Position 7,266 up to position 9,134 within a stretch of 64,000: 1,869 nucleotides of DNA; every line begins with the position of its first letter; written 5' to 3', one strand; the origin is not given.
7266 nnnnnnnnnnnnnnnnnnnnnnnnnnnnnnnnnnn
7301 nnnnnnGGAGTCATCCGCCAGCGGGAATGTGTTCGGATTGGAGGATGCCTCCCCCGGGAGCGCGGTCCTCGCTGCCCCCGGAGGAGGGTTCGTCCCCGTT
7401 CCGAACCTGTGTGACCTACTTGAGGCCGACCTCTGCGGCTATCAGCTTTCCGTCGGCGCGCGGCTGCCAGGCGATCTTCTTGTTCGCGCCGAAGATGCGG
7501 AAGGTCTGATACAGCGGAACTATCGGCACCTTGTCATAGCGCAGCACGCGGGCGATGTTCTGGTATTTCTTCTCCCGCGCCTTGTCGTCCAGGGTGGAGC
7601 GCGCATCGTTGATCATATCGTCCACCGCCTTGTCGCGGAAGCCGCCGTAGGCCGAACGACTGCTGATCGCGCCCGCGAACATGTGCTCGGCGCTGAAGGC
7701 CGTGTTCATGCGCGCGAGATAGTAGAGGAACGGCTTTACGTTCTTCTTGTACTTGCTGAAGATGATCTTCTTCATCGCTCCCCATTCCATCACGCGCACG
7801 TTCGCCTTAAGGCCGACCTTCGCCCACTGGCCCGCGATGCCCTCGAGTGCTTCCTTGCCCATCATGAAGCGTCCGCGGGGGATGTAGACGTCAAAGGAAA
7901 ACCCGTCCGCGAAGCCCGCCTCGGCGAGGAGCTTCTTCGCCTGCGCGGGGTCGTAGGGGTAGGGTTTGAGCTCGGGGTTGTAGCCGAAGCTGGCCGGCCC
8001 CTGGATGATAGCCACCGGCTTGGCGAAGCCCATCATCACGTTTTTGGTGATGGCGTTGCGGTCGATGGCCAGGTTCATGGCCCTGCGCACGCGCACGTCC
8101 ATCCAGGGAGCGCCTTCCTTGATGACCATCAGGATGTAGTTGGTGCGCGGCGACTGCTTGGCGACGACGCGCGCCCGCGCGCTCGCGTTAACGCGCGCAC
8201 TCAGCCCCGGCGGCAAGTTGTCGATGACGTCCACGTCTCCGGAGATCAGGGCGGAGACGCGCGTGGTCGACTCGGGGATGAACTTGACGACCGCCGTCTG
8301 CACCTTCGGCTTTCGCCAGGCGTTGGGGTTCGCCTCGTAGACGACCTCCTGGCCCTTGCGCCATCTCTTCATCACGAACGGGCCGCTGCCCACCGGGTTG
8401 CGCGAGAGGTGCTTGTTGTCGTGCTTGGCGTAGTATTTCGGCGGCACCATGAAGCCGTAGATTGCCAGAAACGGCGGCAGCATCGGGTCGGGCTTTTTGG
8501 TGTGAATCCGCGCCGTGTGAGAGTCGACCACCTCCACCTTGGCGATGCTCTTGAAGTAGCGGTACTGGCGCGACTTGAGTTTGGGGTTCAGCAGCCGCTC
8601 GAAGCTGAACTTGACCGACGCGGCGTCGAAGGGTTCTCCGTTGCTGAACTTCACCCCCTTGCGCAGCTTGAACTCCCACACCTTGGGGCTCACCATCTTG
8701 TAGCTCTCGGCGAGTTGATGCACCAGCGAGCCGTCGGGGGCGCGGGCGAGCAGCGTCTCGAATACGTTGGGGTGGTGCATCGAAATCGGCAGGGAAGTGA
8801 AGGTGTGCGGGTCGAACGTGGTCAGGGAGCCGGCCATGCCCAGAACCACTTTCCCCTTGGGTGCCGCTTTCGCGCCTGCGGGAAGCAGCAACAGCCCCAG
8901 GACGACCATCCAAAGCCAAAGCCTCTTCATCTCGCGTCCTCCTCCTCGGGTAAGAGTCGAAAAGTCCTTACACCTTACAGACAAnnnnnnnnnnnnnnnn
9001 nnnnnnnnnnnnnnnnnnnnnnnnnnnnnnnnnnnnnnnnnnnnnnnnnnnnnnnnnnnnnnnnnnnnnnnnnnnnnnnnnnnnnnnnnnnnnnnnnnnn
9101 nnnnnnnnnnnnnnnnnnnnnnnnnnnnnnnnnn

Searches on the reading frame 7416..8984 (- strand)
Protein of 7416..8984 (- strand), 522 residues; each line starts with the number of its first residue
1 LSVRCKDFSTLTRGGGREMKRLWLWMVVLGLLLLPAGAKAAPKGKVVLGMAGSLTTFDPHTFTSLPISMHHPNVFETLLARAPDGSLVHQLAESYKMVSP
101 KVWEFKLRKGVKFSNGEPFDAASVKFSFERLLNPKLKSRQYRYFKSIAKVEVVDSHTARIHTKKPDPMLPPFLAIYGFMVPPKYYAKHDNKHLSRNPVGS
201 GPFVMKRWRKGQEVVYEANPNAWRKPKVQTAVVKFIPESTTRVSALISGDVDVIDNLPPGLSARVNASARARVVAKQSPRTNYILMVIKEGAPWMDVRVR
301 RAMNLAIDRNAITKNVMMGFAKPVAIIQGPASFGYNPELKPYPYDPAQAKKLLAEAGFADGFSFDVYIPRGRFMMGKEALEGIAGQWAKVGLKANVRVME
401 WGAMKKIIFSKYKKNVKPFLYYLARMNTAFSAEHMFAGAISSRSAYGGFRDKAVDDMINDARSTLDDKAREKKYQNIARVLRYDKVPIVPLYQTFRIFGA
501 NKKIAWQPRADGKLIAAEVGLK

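Call 30: search_protein_families(library=pfam, proteins=[window:7416-8984:-], max_evalue=0.00001)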
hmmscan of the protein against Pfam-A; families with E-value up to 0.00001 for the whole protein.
window:7416-8984:- (522 aa): 1 family
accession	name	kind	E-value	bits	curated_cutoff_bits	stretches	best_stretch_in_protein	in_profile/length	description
PF00496.27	SBP_bac_5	-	5.2e-86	289.5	32.4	1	87-410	2-328/368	Bacterial extracellular solute-binding proteins, family 5 Middle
